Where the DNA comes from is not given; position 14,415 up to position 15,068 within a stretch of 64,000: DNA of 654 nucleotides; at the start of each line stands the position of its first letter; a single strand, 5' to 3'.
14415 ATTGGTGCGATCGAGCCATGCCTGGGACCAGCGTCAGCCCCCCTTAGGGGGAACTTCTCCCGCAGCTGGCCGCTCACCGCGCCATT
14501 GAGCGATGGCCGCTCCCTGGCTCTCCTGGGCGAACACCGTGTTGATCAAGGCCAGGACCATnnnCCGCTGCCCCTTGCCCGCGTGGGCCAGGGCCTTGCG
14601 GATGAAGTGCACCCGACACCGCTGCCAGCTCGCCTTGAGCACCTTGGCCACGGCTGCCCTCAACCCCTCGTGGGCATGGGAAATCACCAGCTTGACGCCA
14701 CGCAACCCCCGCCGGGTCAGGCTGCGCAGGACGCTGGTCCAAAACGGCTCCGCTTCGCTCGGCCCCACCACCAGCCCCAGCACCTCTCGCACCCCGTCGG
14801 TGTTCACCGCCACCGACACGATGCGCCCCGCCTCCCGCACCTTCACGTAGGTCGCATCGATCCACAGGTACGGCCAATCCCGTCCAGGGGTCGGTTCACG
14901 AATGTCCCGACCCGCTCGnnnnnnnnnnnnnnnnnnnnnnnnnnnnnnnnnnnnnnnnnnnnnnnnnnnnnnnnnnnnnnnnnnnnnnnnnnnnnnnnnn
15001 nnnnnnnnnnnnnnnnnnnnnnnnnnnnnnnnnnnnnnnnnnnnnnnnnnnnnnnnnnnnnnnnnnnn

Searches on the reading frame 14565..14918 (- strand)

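Call 63: search_protein_families(library=pfam, proteins=[window:14565-14918:-], max_evalue=0.0001)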
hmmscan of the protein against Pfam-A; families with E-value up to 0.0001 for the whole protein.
seq(118 aa): 1 family
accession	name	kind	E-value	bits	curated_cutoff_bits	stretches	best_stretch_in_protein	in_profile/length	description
PF00872.24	Transposase_mut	-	2.7e-32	112.6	21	1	14-116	159-268/379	Transposase, Mutator family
